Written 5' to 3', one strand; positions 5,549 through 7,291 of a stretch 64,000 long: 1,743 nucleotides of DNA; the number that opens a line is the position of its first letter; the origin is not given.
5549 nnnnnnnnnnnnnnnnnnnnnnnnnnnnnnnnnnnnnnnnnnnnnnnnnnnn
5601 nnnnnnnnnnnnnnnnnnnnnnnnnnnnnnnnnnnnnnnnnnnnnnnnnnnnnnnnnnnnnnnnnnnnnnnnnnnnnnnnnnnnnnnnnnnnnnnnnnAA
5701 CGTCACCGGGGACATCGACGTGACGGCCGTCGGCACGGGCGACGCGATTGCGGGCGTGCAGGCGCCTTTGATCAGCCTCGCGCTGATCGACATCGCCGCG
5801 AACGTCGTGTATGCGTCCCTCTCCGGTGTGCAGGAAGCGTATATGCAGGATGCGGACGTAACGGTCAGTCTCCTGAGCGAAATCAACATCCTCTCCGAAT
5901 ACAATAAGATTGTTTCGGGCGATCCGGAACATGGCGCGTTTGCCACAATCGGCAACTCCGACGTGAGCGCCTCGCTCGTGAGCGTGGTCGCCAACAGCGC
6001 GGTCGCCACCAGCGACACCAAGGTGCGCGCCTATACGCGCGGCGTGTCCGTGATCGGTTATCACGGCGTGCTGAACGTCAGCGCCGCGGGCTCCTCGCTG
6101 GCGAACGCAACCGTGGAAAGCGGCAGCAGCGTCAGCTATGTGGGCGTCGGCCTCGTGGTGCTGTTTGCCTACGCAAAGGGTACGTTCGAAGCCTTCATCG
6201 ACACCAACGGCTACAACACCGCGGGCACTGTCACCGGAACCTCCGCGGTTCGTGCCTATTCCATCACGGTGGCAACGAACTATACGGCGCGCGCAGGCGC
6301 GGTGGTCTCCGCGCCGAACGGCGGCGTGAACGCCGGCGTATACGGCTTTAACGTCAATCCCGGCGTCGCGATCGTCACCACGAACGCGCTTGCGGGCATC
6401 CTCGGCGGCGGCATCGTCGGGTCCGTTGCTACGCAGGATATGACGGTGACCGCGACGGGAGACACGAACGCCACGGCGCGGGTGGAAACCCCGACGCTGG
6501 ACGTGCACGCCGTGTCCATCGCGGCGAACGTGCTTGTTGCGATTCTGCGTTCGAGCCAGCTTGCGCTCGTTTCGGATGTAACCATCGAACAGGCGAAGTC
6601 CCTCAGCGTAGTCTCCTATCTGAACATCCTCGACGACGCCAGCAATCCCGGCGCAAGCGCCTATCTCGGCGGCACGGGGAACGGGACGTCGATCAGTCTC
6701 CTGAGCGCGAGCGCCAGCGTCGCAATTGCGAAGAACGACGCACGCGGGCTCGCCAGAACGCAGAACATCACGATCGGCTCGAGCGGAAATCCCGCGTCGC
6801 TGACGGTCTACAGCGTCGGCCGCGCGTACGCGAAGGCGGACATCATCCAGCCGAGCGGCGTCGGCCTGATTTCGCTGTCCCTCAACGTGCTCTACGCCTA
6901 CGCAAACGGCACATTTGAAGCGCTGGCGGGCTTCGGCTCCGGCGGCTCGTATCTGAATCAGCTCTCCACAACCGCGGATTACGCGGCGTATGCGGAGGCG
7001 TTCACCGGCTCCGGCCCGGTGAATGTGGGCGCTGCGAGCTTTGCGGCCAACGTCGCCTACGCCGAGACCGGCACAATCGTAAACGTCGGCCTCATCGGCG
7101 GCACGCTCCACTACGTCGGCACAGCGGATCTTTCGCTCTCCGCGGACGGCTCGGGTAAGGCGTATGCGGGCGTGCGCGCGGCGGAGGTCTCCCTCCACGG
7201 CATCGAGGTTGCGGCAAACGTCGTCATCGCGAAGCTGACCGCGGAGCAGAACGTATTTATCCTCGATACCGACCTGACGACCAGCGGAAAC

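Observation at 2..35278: Uninterrupted ORF of more than 35 kb that is still open at the window edge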

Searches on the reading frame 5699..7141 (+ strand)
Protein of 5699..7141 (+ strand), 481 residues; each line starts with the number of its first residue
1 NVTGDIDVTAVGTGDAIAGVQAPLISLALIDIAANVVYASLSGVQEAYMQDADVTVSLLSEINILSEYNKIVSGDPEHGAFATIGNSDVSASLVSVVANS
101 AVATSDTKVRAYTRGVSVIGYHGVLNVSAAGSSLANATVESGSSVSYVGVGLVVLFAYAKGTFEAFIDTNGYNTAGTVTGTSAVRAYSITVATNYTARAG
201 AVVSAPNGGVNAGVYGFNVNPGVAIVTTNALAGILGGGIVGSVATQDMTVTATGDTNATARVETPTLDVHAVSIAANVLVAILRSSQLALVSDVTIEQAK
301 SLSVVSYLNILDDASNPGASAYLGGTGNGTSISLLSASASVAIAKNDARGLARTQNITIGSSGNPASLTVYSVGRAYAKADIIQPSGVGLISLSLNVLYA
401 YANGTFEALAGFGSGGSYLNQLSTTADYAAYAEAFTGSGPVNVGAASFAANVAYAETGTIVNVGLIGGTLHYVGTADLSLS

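Call 63: predict_structure(alignment_id=A2)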
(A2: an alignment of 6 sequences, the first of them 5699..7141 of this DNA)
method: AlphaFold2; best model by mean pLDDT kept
length: 481 residues; sequences in the alignment: 6
mean_pLDDT: 87.8   pTM: 0.88
mean pLDDT of the five models: 87.8, 87.2, 86.7, 86.5, 86.1
residues with pLDDT >= 90: 261; 70-90: 177; 50-70: 33; < 50: 10
segments of 3 or more residues with pLDDT < 50: 473-479
pLDDT, mean of each block of 10 residues (from residue 1): 82 93 85 93 95 74 93 77 88 91 98 86 88 95 85 96 96 87 88 97 76 89 98 92 77 97 84 92 98 86 96 92 71 89 97 91 84 97 81 92 96 80 92 82 81 94 80 48 44
secondary structure, 60 per line:
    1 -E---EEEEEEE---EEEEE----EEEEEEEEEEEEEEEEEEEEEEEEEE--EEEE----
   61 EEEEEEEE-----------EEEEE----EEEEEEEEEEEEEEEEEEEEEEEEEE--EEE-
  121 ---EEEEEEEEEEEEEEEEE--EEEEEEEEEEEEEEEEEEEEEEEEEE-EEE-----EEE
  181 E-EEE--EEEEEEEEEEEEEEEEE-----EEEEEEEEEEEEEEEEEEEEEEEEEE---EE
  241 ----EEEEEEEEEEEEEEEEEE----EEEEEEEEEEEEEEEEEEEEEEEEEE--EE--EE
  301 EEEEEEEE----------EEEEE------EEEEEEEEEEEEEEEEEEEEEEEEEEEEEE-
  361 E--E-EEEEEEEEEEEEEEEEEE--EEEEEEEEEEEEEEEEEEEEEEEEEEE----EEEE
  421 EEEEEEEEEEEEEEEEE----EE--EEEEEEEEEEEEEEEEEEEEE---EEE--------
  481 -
elements in order: E6-12 E16-20 E25-50 E53-56 E61-68 E80-84 E89-114 E117-119 E124-140 E143-168 E170-172 E178-181 E183-185 E188-204 E210-235 E245-262 E267-292 E299-308 E319-323 E330-359 E366-383 E386-412 E417-437 E446-466 E470-472

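Call 66: fold_search(model_id=the predicted structure, library=pdb)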
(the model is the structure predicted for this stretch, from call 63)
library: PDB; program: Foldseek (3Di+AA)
matches with E <= 10: 47; with E <= 0.001: 0
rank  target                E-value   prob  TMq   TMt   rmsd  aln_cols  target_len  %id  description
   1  8c50_A                1.0e-01  0.02  0.07  0.08  29.3       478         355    7  Pontibacter korlensis curli subunit CsgA (released 2023-06-28)
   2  8cpk_A                3.1e-01  0.02  0.09  0.10  27.7       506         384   11  Crystal structure of EtpA secretion domain from Enterotoxigenic Escherichia coli (released 2024-01-10)
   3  6n2b_A                3.1e-01  0.01  0.06  0.07  30.7       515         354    7  The Crystal Structure of Caldicellulosiruptor kristjanssonii Tapirin C-terminal domain (released 2018-12-19)
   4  3jqy_C                5.1e-01  0.01  0.05  0.08  24.6       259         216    8  Crystal Structure of the polySia specific acetyltransferase NeuO (released 2010-08-18)
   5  1k5c                  8.8e-01  0.01  0.08  0.10  27.0       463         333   10  Endopolygalacturonase I from Stereum purpureum at 0.96 A resolution (released 2002-06-05)
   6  3jqy_B                1.2e+00  0.01  0.04  0.08  27.5       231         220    8  Crystal Structure of the polySia specific acetyltransferase NeuO (released 2010-08-18)
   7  6n2b_B                1.2e+00  0.01  0.07  0.09  31.3       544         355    6  The Crystal Structure of Caldicellulosiruptor kristjanssonii Tapirin C-terminal domain (released 2018-12-19)
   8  7xz8                  1.6e+00  0.00  0.07  0.07  27.9       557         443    8  Mutant (K141A) of the N-terminal domain of fucoidan lyase FdlA (released 2022-09-28)
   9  4wa0                  2.6e+00  0.01  0.08  0.09  29.7       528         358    8  The structure of a possible adhesin C-terminal domain from Caldicellulosiruptor kronotskyensis (released 2015-03-04)
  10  7xzd_B                2.7e+00  0.00  0.07  0.08  27.6       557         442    7  Mutant (F179A) of the N-terminal domain of fucoidan lyase FdlA (released 2022-09-28)
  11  5awg_B                3.6e+00  0.02  0.15  0.18  23.1       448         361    9  Crystal structure of Hg-bound SufB-SufC-SufD complex from Escherichia coli (released 2015-11-11)
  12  8cpk_B                3.6e+00  0.01  0.09  0.10  27.0       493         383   10  Crystal structure of EtpA secretion domain from Enterotoxigenic Escherichia coli (released 2024-01-10)
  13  6n2c_B                3.6e+00  0.01  0.07  0.08  28.0       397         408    8  The Crystal Structure of Caldicellulosiruptor hydrothermalis Tapirin C-terminal domain (released 2018-12-19)
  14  7xzc_A                3.6e+00  0.00  0.08  0.08  27.0       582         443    7  Mutant (R240A) of the N-terminal domain of fucoidan lyase FdlA (released 2022-09-28)
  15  3p4g_A                4.0e+00  0.01  0.07  0.10  25.8       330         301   11  X-ray crystal structure of a hyperactive, Ca2+-dependent, beta-helical antifreeze protein from an Antarctic bacterium (released 2011-04-27)
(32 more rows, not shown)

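Call 96: fold_search(model_id=the predicted structure, library=viral)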
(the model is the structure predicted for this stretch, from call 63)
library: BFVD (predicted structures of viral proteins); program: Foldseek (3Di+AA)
matches with E <= 10: 170; with E <= 0.001: 0
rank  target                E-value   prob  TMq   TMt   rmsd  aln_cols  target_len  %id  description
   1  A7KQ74                1.2e-03  0.25  0.13  0.14  24.1       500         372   10  Uncharacterized protein [Gallid alphaherpesvirus 2]
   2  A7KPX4                2.0e-03  0.08  0.10  0.09  30.8       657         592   11  Uncharacterized protein [Gallid alphaherpesvirus 2]
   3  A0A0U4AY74            2.1e-03  0.08  0.09  0.07  28.6       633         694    8  (no name in the UniProt tables at hand)
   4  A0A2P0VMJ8            9.1e-03  0.14  0.16  0.17  29.7       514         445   10  Uncharacterized protein [Tetraselmis virus 1]
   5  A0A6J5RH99            3.7e-02  0.02  0.08  0.06  35.4       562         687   11  Uncharacterized protein [uncultured Caudovirales phage]
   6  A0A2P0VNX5            4.3e-02  0.11  0.13  0.12  24.0       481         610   12  Uncharacterized protein [Tetraselmis virus 1]
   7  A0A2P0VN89            4.8e-02  0.08  0.12  0.15  25.8       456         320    7  Uncharacterized protein [Tetraselmis virus 1]
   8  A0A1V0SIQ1            5.8e-02  0.01  0.06  0.04  33.7       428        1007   12  Collagen triple helix repeat motif-containing protein [Klosneuvirus KNV1]
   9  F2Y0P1                6.1e-02  0.07  0.16  0.10  29.5       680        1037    9  (no name in the UniProt tables at hand)
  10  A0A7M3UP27            6.1e-02  0.02  0.08  0.05  32.5       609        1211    9  Uncharacterized protein [Pyramimonas orientalis virus]
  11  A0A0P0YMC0            6.7e-02  0.02  0.08  0.07  28.4       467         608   11  (no name in the UniProt tables at hand)
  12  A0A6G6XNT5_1          7.0e-02  0.02  0.09  0.06  34.8       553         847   13  (no name in the UniProt tables at hand)
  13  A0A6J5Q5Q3            8.2e-02  0.01  0.07  0.06  32.2       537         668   13  Uncharacterized protein [uncultured Caudovirales phage]
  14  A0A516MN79            9.9e-02  0.06  0.12  0.08  25.7       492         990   10  (no name in the UniProt tables at hand)
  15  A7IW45                1.1e-01  0.02  0.11  0.06  29.9       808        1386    9  Uncharacterized protein B170R [Paramecium bursaria Chlorella virus NY2A]
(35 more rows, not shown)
